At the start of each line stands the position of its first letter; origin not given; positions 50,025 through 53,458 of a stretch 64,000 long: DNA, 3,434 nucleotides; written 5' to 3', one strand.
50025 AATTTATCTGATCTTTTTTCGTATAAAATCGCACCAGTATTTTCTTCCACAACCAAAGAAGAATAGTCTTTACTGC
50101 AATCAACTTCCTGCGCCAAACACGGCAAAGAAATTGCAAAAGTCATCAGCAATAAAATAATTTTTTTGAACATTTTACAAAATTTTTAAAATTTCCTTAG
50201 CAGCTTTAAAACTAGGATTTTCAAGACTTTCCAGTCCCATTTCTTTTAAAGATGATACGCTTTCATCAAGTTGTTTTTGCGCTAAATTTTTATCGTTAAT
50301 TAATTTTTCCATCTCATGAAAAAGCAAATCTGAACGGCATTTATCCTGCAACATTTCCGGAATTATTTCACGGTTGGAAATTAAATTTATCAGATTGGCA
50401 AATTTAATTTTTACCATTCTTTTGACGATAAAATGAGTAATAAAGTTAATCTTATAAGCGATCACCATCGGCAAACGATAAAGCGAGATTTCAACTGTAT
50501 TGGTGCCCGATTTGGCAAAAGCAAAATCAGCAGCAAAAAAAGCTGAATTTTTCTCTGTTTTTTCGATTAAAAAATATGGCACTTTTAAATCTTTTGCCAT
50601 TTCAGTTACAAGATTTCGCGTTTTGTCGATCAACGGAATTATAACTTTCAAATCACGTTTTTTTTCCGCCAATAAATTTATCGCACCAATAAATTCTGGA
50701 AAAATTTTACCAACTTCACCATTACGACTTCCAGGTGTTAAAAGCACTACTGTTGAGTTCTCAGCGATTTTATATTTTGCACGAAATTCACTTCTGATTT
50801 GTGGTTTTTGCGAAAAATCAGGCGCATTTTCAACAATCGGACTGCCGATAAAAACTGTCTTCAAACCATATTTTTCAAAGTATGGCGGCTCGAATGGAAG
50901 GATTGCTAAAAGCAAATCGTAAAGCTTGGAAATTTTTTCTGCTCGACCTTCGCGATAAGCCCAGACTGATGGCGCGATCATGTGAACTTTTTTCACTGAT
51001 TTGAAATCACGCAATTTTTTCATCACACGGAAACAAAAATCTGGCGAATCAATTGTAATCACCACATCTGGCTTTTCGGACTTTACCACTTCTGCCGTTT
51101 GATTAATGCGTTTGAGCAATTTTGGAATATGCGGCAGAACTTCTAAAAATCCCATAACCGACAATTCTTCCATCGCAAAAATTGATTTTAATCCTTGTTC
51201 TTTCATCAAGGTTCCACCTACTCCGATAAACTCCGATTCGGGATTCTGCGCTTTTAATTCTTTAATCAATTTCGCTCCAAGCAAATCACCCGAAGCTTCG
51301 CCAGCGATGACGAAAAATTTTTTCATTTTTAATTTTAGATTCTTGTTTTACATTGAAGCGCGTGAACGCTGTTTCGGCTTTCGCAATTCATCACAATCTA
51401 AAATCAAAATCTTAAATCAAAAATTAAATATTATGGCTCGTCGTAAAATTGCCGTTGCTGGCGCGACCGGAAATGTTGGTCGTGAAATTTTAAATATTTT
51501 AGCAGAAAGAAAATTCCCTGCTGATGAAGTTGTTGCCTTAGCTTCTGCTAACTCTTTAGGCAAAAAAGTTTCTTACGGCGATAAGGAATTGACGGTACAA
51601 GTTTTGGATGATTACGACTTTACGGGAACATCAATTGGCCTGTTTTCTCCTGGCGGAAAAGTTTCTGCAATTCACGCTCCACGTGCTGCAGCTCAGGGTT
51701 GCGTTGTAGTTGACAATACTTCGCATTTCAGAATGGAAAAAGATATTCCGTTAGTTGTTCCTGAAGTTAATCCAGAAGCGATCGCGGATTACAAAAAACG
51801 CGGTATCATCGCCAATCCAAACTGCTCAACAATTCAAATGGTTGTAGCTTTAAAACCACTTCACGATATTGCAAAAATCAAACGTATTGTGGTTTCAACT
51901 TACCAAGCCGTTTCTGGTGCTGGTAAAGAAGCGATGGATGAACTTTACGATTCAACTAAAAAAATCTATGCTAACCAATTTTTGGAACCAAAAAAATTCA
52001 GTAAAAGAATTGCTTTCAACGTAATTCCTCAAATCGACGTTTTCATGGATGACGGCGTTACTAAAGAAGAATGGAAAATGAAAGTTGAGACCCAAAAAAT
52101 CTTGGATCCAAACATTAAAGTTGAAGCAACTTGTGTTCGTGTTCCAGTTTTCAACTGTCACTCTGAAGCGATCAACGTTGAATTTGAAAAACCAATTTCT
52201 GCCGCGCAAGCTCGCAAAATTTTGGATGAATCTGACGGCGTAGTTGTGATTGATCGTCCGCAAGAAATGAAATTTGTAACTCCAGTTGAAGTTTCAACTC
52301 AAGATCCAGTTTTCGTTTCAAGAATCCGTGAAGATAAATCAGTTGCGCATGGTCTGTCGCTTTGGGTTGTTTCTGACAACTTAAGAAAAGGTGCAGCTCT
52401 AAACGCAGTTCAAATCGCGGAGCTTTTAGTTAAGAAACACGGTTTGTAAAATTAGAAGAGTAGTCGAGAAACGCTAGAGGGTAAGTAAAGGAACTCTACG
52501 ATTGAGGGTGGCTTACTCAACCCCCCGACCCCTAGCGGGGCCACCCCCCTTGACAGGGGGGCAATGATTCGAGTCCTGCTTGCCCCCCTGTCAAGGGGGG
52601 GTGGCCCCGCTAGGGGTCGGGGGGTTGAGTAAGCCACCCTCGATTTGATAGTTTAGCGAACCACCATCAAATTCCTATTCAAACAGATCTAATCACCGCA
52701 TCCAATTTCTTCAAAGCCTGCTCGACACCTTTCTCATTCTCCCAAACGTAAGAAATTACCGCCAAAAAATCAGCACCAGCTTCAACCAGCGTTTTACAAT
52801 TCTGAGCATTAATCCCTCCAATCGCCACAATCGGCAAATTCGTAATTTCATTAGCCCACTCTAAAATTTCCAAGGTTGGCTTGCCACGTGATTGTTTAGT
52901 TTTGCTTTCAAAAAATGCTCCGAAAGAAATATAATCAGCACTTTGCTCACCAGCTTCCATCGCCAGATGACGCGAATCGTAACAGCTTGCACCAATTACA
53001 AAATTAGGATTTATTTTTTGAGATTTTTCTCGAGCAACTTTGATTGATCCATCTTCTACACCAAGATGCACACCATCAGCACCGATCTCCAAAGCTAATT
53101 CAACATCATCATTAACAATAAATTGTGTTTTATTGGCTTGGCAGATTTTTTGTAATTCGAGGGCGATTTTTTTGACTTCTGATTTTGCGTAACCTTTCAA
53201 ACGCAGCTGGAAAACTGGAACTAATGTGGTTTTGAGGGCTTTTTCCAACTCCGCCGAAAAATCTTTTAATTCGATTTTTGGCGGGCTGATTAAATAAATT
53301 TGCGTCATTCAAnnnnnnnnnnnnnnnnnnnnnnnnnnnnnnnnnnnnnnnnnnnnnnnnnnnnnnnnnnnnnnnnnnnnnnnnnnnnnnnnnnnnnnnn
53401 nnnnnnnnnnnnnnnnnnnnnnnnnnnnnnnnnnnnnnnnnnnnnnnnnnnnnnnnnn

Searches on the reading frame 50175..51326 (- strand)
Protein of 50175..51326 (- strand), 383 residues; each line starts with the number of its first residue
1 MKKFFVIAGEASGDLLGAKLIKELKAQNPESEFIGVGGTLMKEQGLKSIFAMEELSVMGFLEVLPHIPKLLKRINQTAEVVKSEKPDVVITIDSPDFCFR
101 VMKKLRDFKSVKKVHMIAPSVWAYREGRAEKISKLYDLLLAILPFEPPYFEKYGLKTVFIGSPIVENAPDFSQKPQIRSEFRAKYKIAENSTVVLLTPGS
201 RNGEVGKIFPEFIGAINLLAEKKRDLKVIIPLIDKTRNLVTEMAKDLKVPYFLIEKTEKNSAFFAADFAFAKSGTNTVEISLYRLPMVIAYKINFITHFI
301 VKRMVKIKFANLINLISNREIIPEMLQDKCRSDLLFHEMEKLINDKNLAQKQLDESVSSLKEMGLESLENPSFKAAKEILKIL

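Call 24: search_protein_families(library=pfam, proteins=[window:50175-51326:-])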
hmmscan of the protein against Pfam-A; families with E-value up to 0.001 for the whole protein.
window:50175-51326:- (383 aa): 1 family
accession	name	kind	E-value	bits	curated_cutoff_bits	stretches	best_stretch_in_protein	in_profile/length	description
PF02684.21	LpxB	-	9.7e-107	357.5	22.6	1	5-361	2-357/374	Lipid-A-disaccharide synthetase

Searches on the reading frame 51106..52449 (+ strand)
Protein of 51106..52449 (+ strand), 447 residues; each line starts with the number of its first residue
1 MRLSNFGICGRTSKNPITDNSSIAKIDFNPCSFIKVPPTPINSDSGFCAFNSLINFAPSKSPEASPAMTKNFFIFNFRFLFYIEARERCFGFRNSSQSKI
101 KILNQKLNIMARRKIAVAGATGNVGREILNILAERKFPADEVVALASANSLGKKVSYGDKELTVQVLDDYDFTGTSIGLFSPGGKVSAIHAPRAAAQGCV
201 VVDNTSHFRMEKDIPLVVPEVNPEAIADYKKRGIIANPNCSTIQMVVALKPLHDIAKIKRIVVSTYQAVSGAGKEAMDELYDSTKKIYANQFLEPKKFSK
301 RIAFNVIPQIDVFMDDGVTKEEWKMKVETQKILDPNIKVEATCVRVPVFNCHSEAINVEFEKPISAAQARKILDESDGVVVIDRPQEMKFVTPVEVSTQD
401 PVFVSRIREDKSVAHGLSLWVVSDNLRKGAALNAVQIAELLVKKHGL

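Call 24: search_protein_families(library=pfam, proteins=[window:51106-52449:+])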
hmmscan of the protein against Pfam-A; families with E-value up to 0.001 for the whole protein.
window:51106-52449:+ (447 aa): 2 families
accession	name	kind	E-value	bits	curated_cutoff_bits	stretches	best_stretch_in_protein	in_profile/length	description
PF02774.23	Semialdhyde_dhC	-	6.4e-57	193.1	26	1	249-428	1-184/184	Semialdehyde dehydrogenase, dimerisation domain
PF01118.30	Semialdhyde_dh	-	6.5e-30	104.5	26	1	114-228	1-120/121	Semialdehyde dehydrogenase, NAD binding domain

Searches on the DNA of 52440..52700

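Call 53: search_rna_families(source=window, start=52440, end=52700, threshold=evalue, max_evalue=10)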
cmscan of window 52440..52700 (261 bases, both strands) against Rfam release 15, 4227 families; matches with E-value up to 10: 24.
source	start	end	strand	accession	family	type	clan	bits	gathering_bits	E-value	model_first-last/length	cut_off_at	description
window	52498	52648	+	RF03666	MIR7724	Gene; miRNA;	-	71.8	100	1.8e-15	1-169/169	no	MIR7724 microRNA precursor family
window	52526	52619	-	RF00445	MIR399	Gene; miRNA;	-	45.1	57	1.4e-09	1-117/117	no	mir-399 microRNA precursor family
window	52526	52619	+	RF00445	MIR399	Gene; miRNA;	-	42.3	57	9.4e-09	1-117/117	no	mir-399 microRNA precursor family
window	52526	52619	+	RF03820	mir-5429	Gene; miRNA;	-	36.1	80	8.7e-06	1-83/83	no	mir-5429 microRNA precursor family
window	52539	52606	+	RF03900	mir-9242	Gene; miRNA;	-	33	62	0.00027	1-66/66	no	mir-9242 microRNA precursor family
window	52539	52606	-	RF03900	mir-9242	Gene; miRNA;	-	33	62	0.00028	1-66/66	no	mir-9242 microRNA precursor family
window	52529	52617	+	RF04341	Plastid-psbJ-5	Cis-reg;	CL00152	32.2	53.1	0.00012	1-59/59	no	Plastid-psbJ-5 3UTR RNA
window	52520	52625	-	RF04041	MIR6154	Gene; miRNA;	-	27.8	100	0.00033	1-77/77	no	MIR6154 microRNA precursor family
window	52542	52603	-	RF00863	mir-BART17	Gene; miRNA;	-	26.5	70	0.003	1-81/81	no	mir-BART17 microRNA precursor family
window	52525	52617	-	RF01044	mir-345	Gene; miRNA;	-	26.1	65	0.00089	1-91/91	no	mir-345 microRNA precursor family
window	52525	52620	-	RF03764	mir-647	Gene; miRNA;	-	25.2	93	0.026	1-86/86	no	mir-647 microRNA precursor family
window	52502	52643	+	RF01502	Fungi_SRP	Gene;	CL00003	24.4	65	0.00035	18-291/293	no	Fungal signal recognition particle RNA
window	52540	52605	-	RF03191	mir-1913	Gene; miRNA;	-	23.6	105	0.013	1-80/80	no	mir-1913 microRNA precursor family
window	52527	52618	-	RF03960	mir-6644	Gene; miRNA;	-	23.1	82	0.0092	1-67/67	no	mir-6644 microRNA precursor family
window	52526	52616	-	RF02795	Pab91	Gene; snRNA; snoRNA; HACA-box;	-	17.3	71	0.84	1-57/57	no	Pab91 RNA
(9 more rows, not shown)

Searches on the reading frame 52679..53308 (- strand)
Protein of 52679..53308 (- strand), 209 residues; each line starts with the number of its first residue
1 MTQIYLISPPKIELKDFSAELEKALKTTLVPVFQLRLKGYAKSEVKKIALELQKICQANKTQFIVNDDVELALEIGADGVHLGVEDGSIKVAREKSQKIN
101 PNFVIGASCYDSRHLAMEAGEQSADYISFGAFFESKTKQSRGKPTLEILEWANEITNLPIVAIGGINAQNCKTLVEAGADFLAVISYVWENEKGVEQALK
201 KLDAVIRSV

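Call 24: search_protein_families(library=pfam, proteins=[window:52679-53308:-])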
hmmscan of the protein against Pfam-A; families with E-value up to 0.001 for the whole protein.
window:52679-53308:- (209 aa): 1 family
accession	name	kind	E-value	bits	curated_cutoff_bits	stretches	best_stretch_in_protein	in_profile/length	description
PF02581.23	TMP-TENI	-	1.5e-52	178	27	1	4-187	1-179/180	Thiamine monophosphate synthase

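Call 74: find_homologous_proteins(query=window:52679-53308:-, max_evalue=1e-40)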
Query window:52679-53308:- (209 aa): 6969 proteins with E <= 1e-40 among 8000 candidates; the best 120 are listed.
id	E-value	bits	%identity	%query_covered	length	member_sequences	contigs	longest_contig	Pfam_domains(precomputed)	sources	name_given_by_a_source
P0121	4.8e-130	449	100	100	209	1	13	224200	PF02581.24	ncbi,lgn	-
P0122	1.0e-108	379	83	99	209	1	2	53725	PF02581.24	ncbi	-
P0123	8.0e-108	376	82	100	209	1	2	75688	PF02581.24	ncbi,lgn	-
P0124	1.2e-106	373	83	99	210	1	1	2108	PF02581.24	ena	-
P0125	6.4e-106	370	81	100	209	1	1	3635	PF02581.24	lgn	-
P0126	2.4e-105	368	81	99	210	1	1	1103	PF02581.24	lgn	-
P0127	4.0e-102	358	80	99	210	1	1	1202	PF02581.24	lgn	-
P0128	8.7e-102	357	81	100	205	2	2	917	PF02581.24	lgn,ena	-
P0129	1.4e-100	353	80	97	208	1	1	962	PF02581.24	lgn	-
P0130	1.9e-100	352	80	99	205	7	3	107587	PF02581.24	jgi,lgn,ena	-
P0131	2.2e-100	352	77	99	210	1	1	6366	PF02581.24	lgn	-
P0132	1.3e-99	350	76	99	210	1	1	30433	PF02581.24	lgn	-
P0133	1.9e-99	349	76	99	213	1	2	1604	PF02581.24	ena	-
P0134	5.7e-99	348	78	100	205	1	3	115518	PF02581.24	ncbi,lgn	-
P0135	9.9e-99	347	76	99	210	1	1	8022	PF02581.24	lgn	-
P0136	1.2e-98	347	76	99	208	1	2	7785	PF02581.24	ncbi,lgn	-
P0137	6.3e-98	344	75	100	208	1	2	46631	PF02581.24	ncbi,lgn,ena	-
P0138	1.5e-97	343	75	99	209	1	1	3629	PF02581.24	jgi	jgi:thiamine-phosphate pyrophosphorylase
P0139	2.2e-97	342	77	99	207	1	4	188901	PF02581.24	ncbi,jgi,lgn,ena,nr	ncbi:MAG: thiamine phosphate synthase [Proteobacteria bacterium]|nr:thiamine phosphate synthase [Pse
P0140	1.6e-93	330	72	100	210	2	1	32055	PF02581.24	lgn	-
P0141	1.9e-91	323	71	99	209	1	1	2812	PF02581.24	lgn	-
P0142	4.0e-91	322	71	99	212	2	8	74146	PF02581.24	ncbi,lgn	-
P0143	1.4e-90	320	70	99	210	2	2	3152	PF02581.24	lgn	-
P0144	2.5e-90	319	69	99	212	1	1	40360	PF02581.24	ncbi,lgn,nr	ncbi:MAG: thiamine phosphate synthase [Rickettsiales bacterium]|nr:thiamine phosphate synthase [Rick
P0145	1.9e-89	317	72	99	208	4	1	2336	PF02581.24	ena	-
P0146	2.5e-89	316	71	99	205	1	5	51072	PF02581.24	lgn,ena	-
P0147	3.9e-89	316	70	99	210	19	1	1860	PF02581.24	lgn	-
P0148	4.1e-89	315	72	100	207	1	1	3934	PF02581.24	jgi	jgi:thiamine-phosphate pyrophosphorylase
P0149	5.2e-88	312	70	99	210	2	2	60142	PF02581.24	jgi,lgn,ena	-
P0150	5.3e-88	312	70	99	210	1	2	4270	PF02581.24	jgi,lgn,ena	jgi:thiamine-phosphate pyrophosphorylase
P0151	9.9e-88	311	70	99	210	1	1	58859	PF02581.24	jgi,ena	jgi:thiamine-phosphate pyrophosphorylase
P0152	7.7e-87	308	70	100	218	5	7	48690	PF02581.24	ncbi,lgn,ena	-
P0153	3.6e-86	306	70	99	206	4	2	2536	PF02581.24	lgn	-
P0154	7.1e-86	305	71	99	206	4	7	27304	PF02581.24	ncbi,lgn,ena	-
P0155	1.1e-85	304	69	100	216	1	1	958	PF02581.24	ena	-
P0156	1.8e-85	304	70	99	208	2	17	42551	PF02581.24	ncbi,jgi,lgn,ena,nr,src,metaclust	ncbi:MAG: thiamine-phosphate diphosphorylase [Alphaproteobacteria bacterium RIFCSPLOWO2_01_FULL_40_2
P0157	2.2e-85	303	69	99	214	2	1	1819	PF02581.24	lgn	-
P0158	2.6e-85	303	63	98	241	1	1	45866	PF02581.24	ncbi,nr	ncbi:MAG: thiamine phosphate synthase [Rickettsiales bacterium]|nr:thiamine phosphate synthase [Rick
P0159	2.9e-85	303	71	97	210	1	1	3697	PF02581.24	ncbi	-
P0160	3.5e-85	303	67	97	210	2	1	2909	PF02581.24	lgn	-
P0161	4.3e-85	302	68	99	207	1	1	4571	PF02581.24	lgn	-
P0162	5.4e-85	302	68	99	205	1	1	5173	PF02581.24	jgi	-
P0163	2.9e-84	300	69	97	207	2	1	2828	PF02581.24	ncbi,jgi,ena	jgi:thiamine-phosphate pyrophosphorylase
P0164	5.2e-84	299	67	99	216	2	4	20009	PF02581.24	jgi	jgi:thiamine-phosphate pyrophosphorylase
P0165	6.2e-84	299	70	97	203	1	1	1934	PF02581.24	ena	-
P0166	7.0e-84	298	67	100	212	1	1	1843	PF02581.24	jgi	jgi:thiamine-phosphate pyrophosphorylase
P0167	9.0e-84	298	70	97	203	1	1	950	PF02581.24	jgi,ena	-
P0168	9.1e-84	298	70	97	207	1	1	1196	PF02581.24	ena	-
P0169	1.2e-83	298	69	99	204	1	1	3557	PF02581.24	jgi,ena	jgi:thiamine-phosphate pyrophosphorylase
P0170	1.5e-83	297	68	99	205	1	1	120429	PF02581.24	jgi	jgi:thiamine-phosphate pyrophosphorylase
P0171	1.6e-83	297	69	99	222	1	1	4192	PF02581.24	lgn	-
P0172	1.7e-83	297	68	99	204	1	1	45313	PF02581.24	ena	-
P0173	1.7e-83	297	70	97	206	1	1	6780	PF02581.24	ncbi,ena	-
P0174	1.9e-83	297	67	99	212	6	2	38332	PF02581.24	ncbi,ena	-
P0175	2.1e-83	297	67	99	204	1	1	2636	PF02581.24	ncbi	-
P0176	2.2e-83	297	69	97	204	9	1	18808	PF02581.24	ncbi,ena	-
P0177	2.3e-83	297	68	99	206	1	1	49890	PF02581.24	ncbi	-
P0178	2.4e-83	297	69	97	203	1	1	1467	PF02581.24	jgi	jgi:thiamine-phosphate pyrophosphorylase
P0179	2.6e-83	297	69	97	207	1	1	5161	PF02581.24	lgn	-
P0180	3.0e-83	296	68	97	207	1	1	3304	PF02581.24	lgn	-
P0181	3.2e-83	296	69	97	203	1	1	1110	PF02581.24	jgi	-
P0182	3.3e-83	296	69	96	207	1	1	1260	PF02581.24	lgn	-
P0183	3.4e-83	296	68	99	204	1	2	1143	PF02581.24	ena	-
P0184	4.4e-83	296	69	97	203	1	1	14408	PF02581.24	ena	-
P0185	4.6e-83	296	69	97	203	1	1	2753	PF02581.24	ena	-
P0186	5.9e-83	295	68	97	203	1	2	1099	PF02581.24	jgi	-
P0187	6.1e-83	295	68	97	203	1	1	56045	PF02581.24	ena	-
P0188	6.2e-83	295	70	97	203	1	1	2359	PF02581.24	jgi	jgi:thiamine-phosphate pyrophosphorylase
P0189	6.2e-83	295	69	97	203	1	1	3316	PF02581.24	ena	-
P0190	6.2e-83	295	69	97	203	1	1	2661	PF02581.24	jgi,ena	-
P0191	6.4e-83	295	70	97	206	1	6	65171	PF02581.24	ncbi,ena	-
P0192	6.8e-83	295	69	97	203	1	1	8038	PF02581.24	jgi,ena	-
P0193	6.9e-83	295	69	97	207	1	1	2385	PF02581.24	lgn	-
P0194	8.5e-83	295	69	97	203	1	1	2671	PF02581.24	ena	-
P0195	9.9e-83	295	68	100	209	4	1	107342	PF02581.24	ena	-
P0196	1.0e-82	295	68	99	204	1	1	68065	PF02581.24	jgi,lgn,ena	jgi:thiamine-phosphate pyrophosphorylase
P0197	1.1e-82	294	67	97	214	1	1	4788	PF02581.24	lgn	-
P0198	1.2e-82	294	69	97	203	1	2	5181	PF02581.24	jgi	-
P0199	1.6e-82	294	69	97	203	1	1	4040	PF02581.24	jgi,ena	jgi:thiamine-phosphate pyrophosphorylase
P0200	1.7e-82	294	68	99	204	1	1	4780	PF02581.24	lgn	-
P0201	1.8e-82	294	68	97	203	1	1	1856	PF02581.24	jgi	jgi:thiamine-phosphate pyrophosphorylase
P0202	1.9e-82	294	69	97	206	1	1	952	PF02581.24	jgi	-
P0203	1.9e-82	294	69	97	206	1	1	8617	PF02581.24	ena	-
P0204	2.3e-82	293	69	99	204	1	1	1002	PF02581.24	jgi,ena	jgi:thiamine-phosphate pyrophosphorylase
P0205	2.3e-82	293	69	97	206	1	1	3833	PF02581.24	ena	-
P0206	2.5e-82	293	68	99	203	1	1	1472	PF02581.24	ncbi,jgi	jgi:thiamine-phosphate pyrophosphorylase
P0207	3.2e-82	293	69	97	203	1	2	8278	PF02581.24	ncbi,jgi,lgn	jgi:thiamine-phosphate pyrophosphorylase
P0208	4.2e-82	293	69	97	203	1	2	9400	PF02581.24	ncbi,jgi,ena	jgi:thiamine-phosphate pyrophosphorylase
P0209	4.2e-82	293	69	97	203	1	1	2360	PF02581.24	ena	-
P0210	4.6e-82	292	68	97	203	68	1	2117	PF02581.24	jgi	jgi:thiamine-phosphate pyrophosphorylase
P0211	4.7e-82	292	69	97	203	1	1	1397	PF02581.24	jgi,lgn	jgi:thiamine-phosphate pyrophosphorylase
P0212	4.8e-82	292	69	97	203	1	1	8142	PF02581.24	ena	-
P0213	4.8e-82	292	68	99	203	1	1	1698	PF02581.24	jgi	jgi:thiamine-phosphate pyrophosphorylase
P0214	5.0e-82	292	68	99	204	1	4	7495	PF02581.24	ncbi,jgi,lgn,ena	-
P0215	5.2e-82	292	69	99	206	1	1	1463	PF02581.24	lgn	-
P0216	5.6e-82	292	69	97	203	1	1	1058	PF02581.24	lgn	-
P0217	5.7e-82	292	69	97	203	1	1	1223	PF02581.24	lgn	-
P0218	5.7e-82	292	69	97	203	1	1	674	PF02581.24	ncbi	-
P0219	6.8e-82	292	67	99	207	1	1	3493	PF02581.24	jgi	-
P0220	7.8e-82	292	68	97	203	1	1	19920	PF02581.24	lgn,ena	-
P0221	8.0e-82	292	69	97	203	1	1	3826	PF02581.24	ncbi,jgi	jgi:thiamine-phosphate pyrophosphorylase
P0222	8.9e-82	292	68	97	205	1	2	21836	PF02581.24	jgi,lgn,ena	jgi:thiamine-phosphate pyrophosphorylase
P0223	9.1e-82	291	67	99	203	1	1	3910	PF02581.24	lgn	-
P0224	9.2e-82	291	68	99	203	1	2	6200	PF02581.24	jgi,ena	jgi:thiamine-phosphate pyrophosphorylase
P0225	9.8e-82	291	64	100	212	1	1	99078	PF02581.24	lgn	-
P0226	1.1e-81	291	69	97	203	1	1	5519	PF02581.24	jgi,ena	-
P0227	1.2e-81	291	68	99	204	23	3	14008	PF02581.24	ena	-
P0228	1.2e-81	291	67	97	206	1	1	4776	PF02581.24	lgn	-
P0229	1.3e-81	291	68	97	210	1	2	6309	PF02581.24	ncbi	-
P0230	1.3e-81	291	65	100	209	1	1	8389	PF02581.24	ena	-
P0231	1.3e-81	291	67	99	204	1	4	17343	PF02581.24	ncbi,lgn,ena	-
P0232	1.3e-81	291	68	97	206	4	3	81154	PF02581.24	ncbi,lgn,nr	ncbi:MAG: thiamine phosphate synthase [Rickettsiales bacterium]|nr:thiamine phosphate synthase [Rick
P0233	1.5e-81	291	65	99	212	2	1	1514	PF02581.24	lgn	-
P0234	1.6e-81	291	68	99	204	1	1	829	PF02581.24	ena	-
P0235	1.6e-81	291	68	97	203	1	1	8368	PF02581.24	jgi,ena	-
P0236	1.8e-81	291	68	99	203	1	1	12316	PF02581.24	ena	-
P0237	2.2e-81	290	68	97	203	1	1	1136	PF02581.24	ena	-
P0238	3.1e-81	290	69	97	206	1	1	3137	PF02581.24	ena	-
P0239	4.1e-81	289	69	97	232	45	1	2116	PF02581.24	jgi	jgi:thiamine-phosphate pyrophosphorylase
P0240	4.1e-81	289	64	100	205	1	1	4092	PF02581.24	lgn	-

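Call 75: find_encoding_contigs(protein=P0122, flank=4000, max_places=1)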
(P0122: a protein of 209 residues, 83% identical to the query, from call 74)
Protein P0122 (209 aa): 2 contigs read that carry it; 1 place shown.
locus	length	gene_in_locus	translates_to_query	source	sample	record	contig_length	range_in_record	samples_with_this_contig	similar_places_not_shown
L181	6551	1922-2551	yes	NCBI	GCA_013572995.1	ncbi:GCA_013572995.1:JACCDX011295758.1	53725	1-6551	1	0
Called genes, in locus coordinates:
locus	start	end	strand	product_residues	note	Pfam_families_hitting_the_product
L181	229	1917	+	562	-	PF00091:Tubulin, PF12327:FtsZ_C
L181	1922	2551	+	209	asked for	PF02581:TMP-TENI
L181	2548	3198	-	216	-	PF13302:Acetyltransf_3, PF00583:Acetyltransf_1 (weak)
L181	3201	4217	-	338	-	PF01118:Semialdhyde_dh, PF02774:Semialdhyde_dhC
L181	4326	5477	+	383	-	PF02684:LpxB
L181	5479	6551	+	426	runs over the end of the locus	PF00768:Peptidase_S11, PF13354:Beta-lactamase2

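Call 76: find_encoding_contigs(protein=P0123, flank=4000, max_places=1)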
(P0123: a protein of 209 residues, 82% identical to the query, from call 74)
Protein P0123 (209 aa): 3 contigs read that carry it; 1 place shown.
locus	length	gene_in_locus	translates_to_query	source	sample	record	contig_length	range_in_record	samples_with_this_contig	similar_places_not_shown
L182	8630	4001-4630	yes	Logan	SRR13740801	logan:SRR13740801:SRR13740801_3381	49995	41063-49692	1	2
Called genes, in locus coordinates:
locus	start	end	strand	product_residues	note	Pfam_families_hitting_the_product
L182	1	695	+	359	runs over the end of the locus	PF05222:AlaDh_PNT_N, PF01262:AlaDh_PNT_C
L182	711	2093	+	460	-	PF03448:MgtE_N, PF00571:CBS (weak), PF01769:MgtE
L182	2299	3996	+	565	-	PF00091:Tubulin, PF12327:FtsZ_C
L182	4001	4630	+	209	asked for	PF02581:TMP-TENI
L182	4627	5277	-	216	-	PF13302:Acetyltransf_3, PF13420:Acetyltransf_4, PF00583:Acetyltransf_1 (weak)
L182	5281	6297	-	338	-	PF01118:Semialdhyde_dh, PF02774:Semialdhyde_dhC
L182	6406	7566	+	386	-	PF02684:LpxB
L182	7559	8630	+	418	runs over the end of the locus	PF00768:Peptidase_S11, PF13354:Beta-lactamase2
